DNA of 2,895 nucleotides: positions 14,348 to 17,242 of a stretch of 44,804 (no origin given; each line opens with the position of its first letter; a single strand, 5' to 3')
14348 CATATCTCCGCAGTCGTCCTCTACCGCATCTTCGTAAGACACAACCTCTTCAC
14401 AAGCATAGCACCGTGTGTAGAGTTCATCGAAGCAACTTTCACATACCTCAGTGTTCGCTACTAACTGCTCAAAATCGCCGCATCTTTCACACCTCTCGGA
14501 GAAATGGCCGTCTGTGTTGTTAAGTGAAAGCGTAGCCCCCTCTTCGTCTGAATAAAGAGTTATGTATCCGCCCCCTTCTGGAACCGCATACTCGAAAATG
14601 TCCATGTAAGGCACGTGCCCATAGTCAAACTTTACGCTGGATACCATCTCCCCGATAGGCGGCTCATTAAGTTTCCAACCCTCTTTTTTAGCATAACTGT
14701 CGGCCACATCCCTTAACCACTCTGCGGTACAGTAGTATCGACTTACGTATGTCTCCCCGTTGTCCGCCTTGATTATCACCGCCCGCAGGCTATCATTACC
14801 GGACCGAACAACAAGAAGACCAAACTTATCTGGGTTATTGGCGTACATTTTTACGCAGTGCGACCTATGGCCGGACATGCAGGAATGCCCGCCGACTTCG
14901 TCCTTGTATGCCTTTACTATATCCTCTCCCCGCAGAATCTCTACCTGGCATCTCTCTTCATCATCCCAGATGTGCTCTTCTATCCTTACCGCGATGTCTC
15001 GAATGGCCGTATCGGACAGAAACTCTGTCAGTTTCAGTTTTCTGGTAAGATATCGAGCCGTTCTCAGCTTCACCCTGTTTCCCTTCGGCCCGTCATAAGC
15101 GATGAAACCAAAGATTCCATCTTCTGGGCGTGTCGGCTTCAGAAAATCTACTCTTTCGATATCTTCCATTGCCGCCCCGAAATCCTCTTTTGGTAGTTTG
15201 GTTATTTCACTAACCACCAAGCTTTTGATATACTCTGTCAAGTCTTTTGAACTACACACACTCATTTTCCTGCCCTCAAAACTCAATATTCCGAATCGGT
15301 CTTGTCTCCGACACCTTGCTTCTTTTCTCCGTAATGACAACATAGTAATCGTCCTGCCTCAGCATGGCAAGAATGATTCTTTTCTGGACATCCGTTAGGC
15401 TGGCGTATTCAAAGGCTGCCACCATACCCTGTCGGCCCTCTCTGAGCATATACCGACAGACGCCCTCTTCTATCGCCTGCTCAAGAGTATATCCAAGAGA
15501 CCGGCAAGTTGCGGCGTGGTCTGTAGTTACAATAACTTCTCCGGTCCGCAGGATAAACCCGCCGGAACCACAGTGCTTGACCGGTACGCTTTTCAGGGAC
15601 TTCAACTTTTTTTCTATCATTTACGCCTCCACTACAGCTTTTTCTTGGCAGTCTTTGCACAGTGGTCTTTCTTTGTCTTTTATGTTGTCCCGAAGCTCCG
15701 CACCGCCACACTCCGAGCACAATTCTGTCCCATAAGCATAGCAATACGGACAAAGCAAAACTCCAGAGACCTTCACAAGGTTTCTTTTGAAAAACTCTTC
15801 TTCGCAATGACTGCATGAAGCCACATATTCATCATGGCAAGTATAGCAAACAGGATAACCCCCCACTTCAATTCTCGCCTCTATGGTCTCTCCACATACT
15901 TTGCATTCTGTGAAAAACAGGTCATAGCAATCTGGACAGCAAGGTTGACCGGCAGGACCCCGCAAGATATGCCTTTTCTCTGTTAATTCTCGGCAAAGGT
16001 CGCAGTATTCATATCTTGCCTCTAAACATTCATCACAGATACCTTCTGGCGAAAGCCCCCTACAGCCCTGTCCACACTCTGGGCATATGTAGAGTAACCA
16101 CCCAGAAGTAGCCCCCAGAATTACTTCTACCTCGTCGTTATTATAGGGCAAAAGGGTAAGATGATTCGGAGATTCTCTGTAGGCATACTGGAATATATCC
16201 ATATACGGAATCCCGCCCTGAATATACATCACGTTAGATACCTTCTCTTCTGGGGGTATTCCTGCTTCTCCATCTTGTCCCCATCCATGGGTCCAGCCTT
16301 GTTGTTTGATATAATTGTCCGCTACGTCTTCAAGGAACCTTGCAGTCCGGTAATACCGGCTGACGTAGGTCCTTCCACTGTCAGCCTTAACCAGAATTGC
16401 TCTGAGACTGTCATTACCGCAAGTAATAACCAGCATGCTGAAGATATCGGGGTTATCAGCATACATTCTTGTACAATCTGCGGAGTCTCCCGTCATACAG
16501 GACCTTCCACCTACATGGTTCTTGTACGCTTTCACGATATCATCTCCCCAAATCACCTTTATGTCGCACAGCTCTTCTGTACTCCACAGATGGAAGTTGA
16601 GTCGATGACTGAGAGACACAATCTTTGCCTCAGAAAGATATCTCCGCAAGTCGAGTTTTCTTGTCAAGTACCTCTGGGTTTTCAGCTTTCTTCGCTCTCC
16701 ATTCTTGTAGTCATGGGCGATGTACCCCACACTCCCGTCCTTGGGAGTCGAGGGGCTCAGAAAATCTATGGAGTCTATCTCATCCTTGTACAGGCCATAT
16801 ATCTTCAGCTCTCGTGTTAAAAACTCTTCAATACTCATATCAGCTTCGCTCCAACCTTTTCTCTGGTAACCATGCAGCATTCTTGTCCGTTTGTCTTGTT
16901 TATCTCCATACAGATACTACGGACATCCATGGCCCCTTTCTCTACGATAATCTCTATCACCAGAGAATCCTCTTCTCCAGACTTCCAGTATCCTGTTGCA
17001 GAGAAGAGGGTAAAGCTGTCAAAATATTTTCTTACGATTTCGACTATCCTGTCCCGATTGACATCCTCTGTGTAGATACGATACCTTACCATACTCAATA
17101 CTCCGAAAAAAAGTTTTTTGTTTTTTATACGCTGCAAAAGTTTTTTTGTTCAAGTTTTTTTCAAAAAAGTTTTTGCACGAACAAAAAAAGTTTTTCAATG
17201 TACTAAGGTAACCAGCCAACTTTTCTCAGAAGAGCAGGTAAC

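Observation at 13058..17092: First operon after a phage promoter: two paralogs with five-fold zinc-ribbon arrays, ending in a ribbon-tagged M28/M42-like peptidase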

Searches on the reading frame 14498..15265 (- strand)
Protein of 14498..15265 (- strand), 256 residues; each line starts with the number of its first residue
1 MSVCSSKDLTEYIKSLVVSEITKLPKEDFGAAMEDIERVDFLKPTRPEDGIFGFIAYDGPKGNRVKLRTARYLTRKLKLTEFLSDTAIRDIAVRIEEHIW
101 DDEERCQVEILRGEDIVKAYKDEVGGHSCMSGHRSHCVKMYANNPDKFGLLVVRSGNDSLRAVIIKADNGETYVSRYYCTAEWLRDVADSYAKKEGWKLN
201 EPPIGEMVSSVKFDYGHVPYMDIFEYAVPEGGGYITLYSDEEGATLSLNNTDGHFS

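Call 27: search_protein_representatives(alignment_id=A2)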
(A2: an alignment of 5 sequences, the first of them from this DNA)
Query: 5 sequences, 262 profile positions. Proteins with E-value up to 0.001 (for the whole library): 3725; up to 1e-10: 1938; up to 1e-30: 220. The best 150 are listed.
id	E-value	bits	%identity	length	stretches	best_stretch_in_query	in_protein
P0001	7.1e-113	392.5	-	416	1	1-261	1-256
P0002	1.0e-105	369.1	-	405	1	20-260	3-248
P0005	3.8e-100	350.8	-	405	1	1-262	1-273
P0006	1.4e-90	319.4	-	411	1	6-261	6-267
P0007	4.8e-83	294.7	-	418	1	10-261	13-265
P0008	1.4e-70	253.9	-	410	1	17-260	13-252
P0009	1.8e-63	230.6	-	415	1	45-260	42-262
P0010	4.5e-62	226.0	-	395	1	16-259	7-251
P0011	3.9e-61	222.9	-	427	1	43-261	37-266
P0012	6.3e-61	222.2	-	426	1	33-261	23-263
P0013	7.3e-61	222.0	-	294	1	21-261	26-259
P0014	3.4e-60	219.8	-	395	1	9-262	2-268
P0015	3.8e-60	219.7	-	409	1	42-262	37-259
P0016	4.0e-60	219.6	-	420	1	39-260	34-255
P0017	4.3e-60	219.5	-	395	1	26-261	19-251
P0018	6.6e-60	218.9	-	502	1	44-262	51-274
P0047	2.9e-53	197.1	-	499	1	28-261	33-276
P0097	1.3e-41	158.9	-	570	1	35-258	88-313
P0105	4.1e-41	157.3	-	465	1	62-260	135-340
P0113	3.7e-40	154.2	-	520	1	63-261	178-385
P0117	4.1e-39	150.8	-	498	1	56-261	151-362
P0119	4.4e-39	150.7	-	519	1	39-236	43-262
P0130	8.3e-38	146.5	-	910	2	85-259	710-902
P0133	1.0e-37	146.2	-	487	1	42-242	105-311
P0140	2.7e-37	144.8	-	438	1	39-260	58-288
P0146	8.1e-37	143.2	-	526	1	11-259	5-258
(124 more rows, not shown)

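Call 43: search_solved_structures(query=A6, max_evalue=10)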
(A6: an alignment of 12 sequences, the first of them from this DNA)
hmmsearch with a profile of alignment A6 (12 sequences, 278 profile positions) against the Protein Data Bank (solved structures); distinct sequences matched with E-value up to 10: 2.
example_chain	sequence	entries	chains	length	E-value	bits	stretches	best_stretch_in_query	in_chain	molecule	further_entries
7sq3_A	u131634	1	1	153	0.93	12.1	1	59-110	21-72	Designed trefoil knot protein, variant 1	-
7sq4_A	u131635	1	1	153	2.8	10.5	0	64-110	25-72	Designed trefoil knot protein, variant 2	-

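Call 48: search_protein_families(library=ncbifam, proteins=[P0018, P0130], max_evalue=0.1)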
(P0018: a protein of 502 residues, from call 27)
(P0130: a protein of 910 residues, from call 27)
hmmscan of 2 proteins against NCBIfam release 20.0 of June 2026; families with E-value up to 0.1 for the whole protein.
P0018 (502 aa): 0 families

P0130 (910 aa): 1 family
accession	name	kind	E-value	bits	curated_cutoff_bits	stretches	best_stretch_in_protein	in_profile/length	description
TIGR01383.1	not_thiJ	equivalog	0.078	12.7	131.25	0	58-120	42-102/180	DJ-1 family glyoxalase III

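Call 50: predict_structure(alignment_id=A6)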
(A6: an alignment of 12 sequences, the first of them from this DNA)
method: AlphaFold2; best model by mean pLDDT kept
length: 256 residues; sequences in the alignment: 12
mean_pLDDT: 85.5   pTM: 0.72
mean pLDDT of the five models: 85.5, 85.1, 83.7, 82.8, 81.1
residues with pLDDT >= 90: 114; 70-90: 115; 50-70: 23; < 50: 4
segments of 3 or more residues with pLDDT < 50: 1-3
pLDDT, mean of each block of 10 residues (from residue 1): 61 92 85 83 85 88 89 92 92 90 89 96 91 87 93 93 90 92 93 91 66 73 83 83 79 57
secondary structure, 60 per line:
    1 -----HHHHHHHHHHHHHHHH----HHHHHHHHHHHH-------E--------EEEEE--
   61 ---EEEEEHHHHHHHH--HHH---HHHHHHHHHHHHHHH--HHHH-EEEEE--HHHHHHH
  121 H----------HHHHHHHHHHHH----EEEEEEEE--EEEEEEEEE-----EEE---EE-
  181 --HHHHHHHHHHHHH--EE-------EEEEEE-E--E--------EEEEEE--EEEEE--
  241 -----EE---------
elements in order: H6-21 H26-37 E54-58 E64-68 H69-76 H85-99 H102-105 E107-111 H114-121 H132-143 E148-155 E158-166 E172-174 H183-195 E207-212 E226-231 E234-238

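Call 53: fold_search(model_id=the predicted structure, library=pdb)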
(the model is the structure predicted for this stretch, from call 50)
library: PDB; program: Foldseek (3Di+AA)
matches with E <= 10: 478; with E <= 0.001: 0
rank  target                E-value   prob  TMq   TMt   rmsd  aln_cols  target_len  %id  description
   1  6y2r_B                4.2e-02  0.14  0.12  0.10  15.3       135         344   12  Escherichia coli R255A RnlA endoribonuclease (single alanine mutant of RnlA) (released 2021-05-12)
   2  4f0x_C                1.2e-01  0.41  0.24  0.16   9.0       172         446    6  Crystal structure of human Malonyl-CoA Decarboxylase (Peroxisomal Isoform) (released 2013-03-20)
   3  4f0x_H                1.3e-01  0.41  0.25  0.16   8.9       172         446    6  Crystal structure of human Malonyl-CoA Decarboxylase (Peroxisomal Isoform) (released 2013-03-20)
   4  6edw_C                1.5e-01  0.06  0.14  0.07  26.3       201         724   13  Crystal structure of Mycobacterium tuberculosis ICL2 in the apo form (released 2019-08-14)
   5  4f0x_A                1.6e-01  0.41  0.25  0.16   8.3       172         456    6  Crystal structure of human Malonyl-CoA Decarboxylase (Peroxisomal Isoform) (released 2013-03-20)
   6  6xya                  2.0e-01  0.35  0.17  0.35  10.1       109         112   12  Cap-binding domain of SFTSV L protein (released 2020-04-08)
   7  4f0x_F                2.0e-01  0.35  0.25  0.16   8.3       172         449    6  Crystal structure of human Malonyl-CoA Decarboxylase (Peroxisomal Isoform) (released 2013-03-20)
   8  4k30_A                2.0e-01  0.18  0.22  0.31   9.4       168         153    8  Structure of the N-acetyltransferase domain of human N-acetylglutamate synthase (released 2013-08-14)
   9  5ft1_G                2.0e-01  0.08  0.14  0.15  20.3       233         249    8  Crystal structure of gp37(Dip) from bacteriophage phiKZ bound to RNase E of Pseudomonas aeruginosa (released 2016-08-03)
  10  2ygw_B                2.1e-01  0.30  0.25  0.17   8.7       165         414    6  Crystal structure of human MCD (released 2012-02-15)
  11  6rfy_A                2.9e-01  0.14  0.24  0.16  19.8       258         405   13  Crystal structure of Eis2 form Mycobacterium abscessus (released 2019-07-10)
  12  8asd_A                3.9e-01  0.14  0.17  0.03  13.6       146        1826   10  Structure of the SFTSV L protein stalled at late elongation [LATE-ELONGATION] (released 2023-01-18)
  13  3ryo_A                4.1e-01  0.10  0.21  0.15  19.3       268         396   10  Crystal Structure of Enhanced Intracellular Survival (Eis) Protein from Mycobacterium tuberculosis with Acetyl CoA (released 2012-05-23)
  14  4hab_B                4.9e-01  0.04  0.11  0.13  14.8       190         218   10  Crystal structure of Plk1 Polo-box domain in complex with PL-49 (released 2013-04-03)
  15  6x6y                  5.5e-01  0.21  0.22  0.15   6.7       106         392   10  Crystal structure of acetyltransferase Eis from Mycobacterium tuberculosis in complex with inhibitor SGT1264 (released 2021-06-02)
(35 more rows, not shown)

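Call 56: fold_search(model_id=the predicted structure, library=viral)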
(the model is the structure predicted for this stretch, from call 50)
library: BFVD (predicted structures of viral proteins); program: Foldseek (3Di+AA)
matches with E <= 10: 929; with E <= 0.001: 11
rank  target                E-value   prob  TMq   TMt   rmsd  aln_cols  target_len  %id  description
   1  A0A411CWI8            1.8e-12  1.00  0.49  0.40  14.1       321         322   20  (no name in the UniProt tables at hand)
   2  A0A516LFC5            9.6e-11  1.00  0.50  0.23  11.3       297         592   20  (no name in the UniProt tables at hand)
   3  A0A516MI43            1.6e-10  1.00  0.47  0.18  12.4       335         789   15  (no name in the UniProt tables at hand)
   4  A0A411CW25            6.1e-10  1.00  0.54  0.39   6.7       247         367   18  (no name in the UniProt tables at hand)
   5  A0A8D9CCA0            1.5e-09  1.00  0.49  0.13  12.5       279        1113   21  Uncharacterized protein [uncultured marine phage]
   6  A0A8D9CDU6            1.8e-09  1.00  0.49  0.28  13.1       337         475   15  Uncharacterized protein [uncultured marine phage]
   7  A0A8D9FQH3            4.7e-09  1.00  0.45  0.21  10.3       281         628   16  Uncharacterized protein [uncultured marine phage]
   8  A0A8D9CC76            8.1e-09  1.00  0.48  0.28  11.3       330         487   16  Putative hydrolase [uncultured marine phage]
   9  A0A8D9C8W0            1.0e-08  1.00  0.46  0.25  10.8       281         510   19  Uncharacterized protein [uncultured marine phage]
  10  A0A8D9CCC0            2.8e-08  1.00  0.43  0.25  11.8       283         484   16  Uncharacterized protein [uncultured marine phage]
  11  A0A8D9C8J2            4.3e-08  1.00  0.40  0.33  14.9       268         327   18  Uncharacterized protein [uncultured marine phage]
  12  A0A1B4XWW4            8.8e-03  0.35  0.15  0.06  14.5       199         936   10  DNA ligase 1 [Tenacibaculum phage pT24]
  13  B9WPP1                1.3e-02  0.89  0.22  0.37  10.2       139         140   13  RNA polymerase (Fragment) [Tenuivirus oryzabrevis]
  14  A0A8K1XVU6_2          1.3e-02  0.82  0.24  0.06  15.9       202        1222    9  (no name in the UniProt tables at hand)
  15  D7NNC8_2              1.6e-02  0.18  0.18  0.04  21.8       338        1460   11  RNA-directed RNA polymerase L [Tenuivirus oryzaclavatae]
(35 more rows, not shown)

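Call 58: find_related_loci(query=A2, collection=viral_contigs, flank=6000)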
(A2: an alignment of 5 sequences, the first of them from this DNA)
Query A2 (255 aa) in viral_contigs; peptide patterns used: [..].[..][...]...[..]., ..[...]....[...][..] (x = any residue, [..] = any of these).
49 stretches matched a pattern; 15 encode a relative of the query (tblastn E <= 1e-3); 15 distinct loci.
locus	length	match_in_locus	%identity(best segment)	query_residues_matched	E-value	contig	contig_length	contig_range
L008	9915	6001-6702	38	15-238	1e-49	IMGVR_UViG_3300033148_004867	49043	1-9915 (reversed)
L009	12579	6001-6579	41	39-224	1e-42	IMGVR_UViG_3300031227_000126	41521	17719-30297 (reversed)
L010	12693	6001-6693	38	31-253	4e-41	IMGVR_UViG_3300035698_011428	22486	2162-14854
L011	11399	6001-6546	41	42-222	8e-41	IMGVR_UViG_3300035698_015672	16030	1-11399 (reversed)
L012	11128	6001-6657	37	13-227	2e-40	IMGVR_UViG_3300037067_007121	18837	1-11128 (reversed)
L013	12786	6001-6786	32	9-255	2e-37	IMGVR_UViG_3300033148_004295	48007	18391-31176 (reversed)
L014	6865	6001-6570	34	42-224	2e-32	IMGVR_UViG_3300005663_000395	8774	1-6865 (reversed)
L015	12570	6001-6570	35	48-224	3e-31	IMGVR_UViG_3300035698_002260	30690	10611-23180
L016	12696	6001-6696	30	36-253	8e-24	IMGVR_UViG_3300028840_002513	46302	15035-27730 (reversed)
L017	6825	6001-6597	30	53-238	1e-22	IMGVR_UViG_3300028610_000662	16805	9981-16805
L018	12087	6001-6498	36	62-231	3e-18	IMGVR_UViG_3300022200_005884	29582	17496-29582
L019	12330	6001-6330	32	62-178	1e-13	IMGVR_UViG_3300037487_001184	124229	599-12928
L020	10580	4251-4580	32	62-178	1e-13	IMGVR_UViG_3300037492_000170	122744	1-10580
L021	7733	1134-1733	28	38-233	3e-10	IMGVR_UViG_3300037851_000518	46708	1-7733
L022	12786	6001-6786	32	6-255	2e-36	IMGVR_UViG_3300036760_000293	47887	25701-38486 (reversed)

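Call 61: search_protein_families(library=pfam, proteins=[P0130, P0097, P0113, P0117, P0105, P0018, P0047, P0119, P0146, P0133], max_evalue=0.01)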
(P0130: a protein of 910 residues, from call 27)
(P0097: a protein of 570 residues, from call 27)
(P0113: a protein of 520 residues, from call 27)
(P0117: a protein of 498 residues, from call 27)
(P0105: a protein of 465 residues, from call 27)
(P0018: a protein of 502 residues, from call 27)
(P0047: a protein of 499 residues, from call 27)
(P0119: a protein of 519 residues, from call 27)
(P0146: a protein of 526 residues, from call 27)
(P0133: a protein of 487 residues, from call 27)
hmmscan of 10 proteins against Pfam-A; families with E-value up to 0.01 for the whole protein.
P0130 (910 aa): 0 families

P0097 (570 aa): 0 families

P0113 (520 aa): 0 families

P0117 (498 aa): 0 families

P0105 (465 aa): 0 families

P0018 (502 aa): 0 families

P0047 (499 aa): 0 families

P0119 (519 aa): 0 families

P0146 (526 aa): 0 families

P0133 (487 aa): 0 families

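Call 66: search_protein_families(library=pfam, proteins=[L021:1783-3084:+, L016:7235-8344:+], max_evalue=0.05)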
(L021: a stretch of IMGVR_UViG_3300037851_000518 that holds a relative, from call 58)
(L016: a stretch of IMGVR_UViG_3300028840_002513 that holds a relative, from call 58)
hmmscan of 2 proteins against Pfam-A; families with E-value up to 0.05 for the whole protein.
L021:1783-3084:+ (434 aa): 3 families
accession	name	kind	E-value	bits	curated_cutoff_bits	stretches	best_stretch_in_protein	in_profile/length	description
PF05343.19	Peptidase_M42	-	0.00038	20.1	23.2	1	183-240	120-182/292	M42 glutamyl aminopeptidase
PF10644.15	Misat_Tub_SegII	-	0.015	16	26.5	1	35-95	37-96/115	Misato Segment II tubulin-like domain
PF19063.5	DUF5759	-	0.049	13.9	25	0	75-121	2-48/71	Family of unknown function (DUF5759)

L016:7235-8344:+ (370 aa): 2 families
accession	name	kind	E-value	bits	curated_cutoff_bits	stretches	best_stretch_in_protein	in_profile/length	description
PF06689.19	zf-C4_ClpX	-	0.00048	20.4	27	1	262-290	2-29/39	ClpX C4-type zinc finger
PF23455.1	DUF7129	-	0.00048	20.2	30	1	317-348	2-35/45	Domain of unknown function (DUF7129)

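Call 78: find_related_loci(query=A7, collection=genome_contigs, flank=6000)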
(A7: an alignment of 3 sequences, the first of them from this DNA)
Query A7 (256 aa) in genome_contigs; peptide patterns used: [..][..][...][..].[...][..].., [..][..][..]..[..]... (x = any residue, [..] = any of these).
27 stretches matched a pattern, but none encodes a relative of the query by tblastn (E <= 1e-3).

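Call 100: find_encoding_contigs(protein=P0140, flank=5000, max_places=1)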
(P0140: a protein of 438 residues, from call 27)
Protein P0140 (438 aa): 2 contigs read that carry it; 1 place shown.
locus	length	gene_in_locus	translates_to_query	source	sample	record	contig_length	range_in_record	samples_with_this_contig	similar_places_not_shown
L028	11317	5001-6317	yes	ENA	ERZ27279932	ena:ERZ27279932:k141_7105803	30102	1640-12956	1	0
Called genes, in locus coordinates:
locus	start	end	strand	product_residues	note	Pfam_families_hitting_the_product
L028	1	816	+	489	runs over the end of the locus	PF05731:TROVE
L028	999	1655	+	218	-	-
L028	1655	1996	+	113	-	-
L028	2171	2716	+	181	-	-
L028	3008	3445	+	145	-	-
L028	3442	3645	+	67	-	-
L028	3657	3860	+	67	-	-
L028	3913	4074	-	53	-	-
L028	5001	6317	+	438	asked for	-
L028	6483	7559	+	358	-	-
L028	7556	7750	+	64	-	-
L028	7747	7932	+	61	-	-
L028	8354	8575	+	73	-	-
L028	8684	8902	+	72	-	-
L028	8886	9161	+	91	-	-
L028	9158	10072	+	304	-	PF12705:PDDEXK_1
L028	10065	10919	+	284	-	-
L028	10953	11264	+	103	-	-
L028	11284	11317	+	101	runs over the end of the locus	-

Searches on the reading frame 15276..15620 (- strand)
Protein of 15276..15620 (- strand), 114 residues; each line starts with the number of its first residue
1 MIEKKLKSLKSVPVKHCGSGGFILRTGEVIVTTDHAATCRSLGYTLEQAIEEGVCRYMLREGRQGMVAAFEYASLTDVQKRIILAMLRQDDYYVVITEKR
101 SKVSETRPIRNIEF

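Call 3: search_protein_families(library=pfam, proteins=[window:15276-15620:-], max_evalue=0.1)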
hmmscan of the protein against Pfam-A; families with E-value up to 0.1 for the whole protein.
window:15276-15620:- (114 aa): 0 families

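Call 4: search_protein_families(library=phrogs, proteins=[window:15276-15620:-], max_evalue=0.01)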
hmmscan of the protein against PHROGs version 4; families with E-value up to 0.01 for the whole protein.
window:15276-15620:- (114 aa): 0 families

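Call 47: search_protein_families(library=padloc, proteins=[window:15276-15620:-], max_evalue=0.1)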
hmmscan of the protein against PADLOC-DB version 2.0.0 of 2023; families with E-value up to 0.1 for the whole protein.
window:15276-15620:- (114 aa): 0 families

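Call 48: search_protein_families(library=ncbifam, proteins=[window:15276-15620:-], max_evalue=0.1)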
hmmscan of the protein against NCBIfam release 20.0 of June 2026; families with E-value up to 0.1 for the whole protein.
window:15276-15620:- (114 aa): 0 families

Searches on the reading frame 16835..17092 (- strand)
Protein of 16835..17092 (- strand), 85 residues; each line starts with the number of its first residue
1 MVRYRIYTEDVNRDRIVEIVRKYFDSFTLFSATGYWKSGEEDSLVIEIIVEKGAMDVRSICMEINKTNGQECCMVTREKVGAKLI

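Call 3: search_protein_families(library=pfam, proteins=[window:16835-17092:-], max_evalue=0.1)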
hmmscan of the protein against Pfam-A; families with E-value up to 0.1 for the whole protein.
window:16835-17092:- (85 aa): 0 families

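Call 4: search_protein_families(library=phrogs, proteins=[window:16835-17092:-], max_evalue=0.01)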
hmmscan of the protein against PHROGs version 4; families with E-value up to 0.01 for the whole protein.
window:16835-17092:- (85 aa): 1 family
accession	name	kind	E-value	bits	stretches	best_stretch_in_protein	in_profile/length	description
phrog_16022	-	unknown function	5.7e-06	27.6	1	14-76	25-87/95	-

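Call 47: search_protein_families(library=padloc, proteins=[window:16835-17092:-], max_evalue=0.1)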
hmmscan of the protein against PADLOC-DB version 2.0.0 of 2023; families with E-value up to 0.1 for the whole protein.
window:16835-17092:- (85 aa): 1 family
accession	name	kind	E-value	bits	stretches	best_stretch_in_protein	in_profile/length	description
PDLC04217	HEC-02B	-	0.029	12.4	1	13-58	74-117/169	-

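Call 48: search_protein_families(library=ncbifam, proteins=[window:16835-17092:-], max_evalue=0.1)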
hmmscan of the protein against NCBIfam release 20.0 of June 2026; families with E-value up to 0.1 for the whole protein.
window:16835-17092:- (85 aa): 0 families
